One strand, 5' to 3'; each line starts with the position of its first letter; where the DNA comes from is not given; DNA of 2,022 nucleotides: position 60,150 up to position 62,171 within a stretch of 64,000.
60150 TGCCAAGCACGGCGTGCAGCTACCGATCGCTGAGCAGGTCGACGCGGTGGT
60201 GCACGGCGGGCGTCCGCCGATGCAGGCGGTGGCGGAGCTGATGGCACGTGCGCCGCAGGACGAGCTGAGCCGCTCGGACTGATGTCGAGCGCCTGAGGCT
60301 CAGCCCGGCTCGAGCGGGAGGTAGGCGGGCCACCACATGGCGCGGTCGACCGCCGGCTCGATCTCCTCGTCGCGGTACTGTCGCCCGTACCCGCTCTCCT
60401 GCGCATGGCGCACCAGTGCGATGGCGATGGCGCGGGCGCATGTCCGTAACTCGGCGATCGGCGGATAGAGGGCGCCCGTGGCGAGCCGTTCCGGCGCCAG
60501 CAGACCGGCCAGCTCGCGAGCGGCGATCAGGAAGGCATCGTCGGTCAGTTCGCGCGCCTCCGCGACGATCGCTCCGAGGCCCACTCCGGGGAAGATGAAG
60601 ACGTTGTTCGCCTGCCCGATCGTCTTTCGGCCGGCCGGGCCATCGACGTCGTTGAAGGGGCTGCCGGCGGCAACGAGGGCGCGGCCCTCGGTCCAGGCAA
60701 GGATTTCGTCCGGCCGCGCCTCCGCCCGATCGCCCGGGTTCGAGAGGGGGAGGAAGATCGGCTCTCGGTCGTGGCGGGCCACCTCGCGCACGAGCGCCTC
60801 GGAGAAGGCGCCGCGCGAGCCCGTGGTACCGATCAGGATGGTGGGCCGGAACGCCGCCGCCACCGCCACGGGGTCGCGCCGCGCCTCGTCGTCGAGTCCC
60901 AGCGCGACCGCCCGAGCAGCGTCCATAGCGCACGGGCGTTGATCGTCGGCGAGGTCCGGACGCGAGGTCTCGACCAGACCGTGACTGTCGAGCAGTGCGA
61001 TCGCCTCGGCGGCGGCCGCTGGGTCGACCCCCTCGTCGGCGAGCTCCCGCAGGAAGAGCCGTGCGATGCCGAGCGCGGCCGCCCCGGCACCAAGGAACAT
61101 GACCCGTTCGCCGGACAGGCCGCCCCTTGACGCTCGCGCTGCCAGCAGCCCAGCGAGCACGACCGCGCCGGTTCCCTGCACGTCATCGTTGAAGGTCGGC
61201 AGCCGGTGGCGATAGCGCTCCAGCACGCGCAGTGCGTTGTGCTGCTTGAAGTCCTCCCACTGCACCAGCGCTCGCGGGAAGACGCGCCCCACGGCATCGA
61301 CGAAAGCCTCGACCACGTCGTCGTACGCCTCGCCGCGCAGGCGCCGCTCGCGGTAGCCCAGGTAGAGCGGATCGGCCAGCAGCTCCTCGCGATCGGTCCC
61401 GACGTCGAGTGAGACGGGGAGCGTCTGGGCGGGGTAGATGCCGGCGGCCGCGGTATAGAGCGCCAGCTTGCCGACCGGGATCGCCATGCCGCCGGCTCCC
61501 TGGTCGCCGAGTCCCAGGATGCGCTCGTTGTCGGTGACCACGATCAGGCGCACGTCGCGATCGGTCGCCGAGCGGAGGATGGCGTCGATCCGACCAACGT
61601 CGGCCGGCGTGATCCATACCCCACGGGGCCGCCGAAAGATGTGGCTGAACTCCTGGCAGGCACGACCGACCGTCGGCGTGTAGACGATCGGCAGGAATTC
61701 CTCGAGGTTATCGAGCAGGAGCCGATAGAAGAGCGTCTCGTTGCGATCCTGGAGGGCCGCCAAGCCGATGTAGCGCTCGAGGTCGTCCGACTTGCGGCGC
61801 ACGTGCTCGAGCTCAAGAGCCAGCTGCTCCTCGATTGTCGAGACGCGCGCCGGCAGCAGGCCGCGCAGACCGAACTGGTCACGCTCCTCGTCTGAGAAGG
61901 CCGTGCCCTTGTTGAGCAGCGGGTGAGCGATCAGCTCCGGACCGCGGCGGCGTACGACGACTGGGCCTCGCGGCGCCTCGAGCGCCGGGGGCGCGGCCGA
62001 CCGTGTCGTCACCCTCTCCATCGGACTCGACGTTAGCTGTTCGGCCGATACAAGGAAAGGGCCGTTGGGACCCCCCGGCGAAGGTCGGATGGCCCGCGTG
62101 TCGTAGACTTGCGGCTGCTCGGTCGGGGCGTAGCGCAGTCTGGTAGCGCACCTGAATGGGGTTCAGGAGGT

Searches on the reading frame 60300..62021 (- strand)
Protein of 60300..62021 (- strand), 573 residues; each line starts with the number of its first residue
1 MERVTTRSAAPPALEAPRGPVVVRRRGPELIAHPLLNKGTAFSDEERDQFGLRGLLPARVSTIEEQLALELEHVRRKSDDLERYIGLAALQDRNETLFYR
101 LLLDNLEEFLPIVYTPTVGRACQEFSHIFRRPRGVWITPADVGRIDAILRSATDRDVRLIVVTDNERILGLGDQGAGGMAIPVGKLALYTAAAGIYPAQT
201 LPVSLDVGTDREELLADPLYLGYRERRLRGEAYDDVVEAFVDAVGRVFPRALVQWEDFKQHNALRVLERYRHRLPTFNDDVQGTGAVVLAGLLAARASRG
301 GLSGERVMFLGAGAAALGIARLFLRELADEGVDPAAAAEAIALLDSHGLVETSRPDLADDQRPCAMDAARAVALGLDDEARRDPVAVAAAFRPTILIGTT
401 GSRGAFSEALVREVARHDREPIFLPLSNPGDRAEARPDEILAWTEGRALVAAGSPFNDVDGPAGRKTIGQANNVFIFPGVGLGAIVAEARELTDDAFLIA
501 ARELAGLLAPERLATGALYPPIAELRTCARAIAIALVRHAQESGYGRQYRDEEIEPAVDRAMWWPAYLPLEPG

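Call 60: find_encoding_contigs(protein=window:60300-62021:-, flank=10000, max_places=2)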
Protein window:60300-62021:- (573 aa): no gene with exactly this product is on record in the collection.
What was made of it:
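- Tried and rejected: Extending the source contig failed, because the window's own proteins are not on record (call 60).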
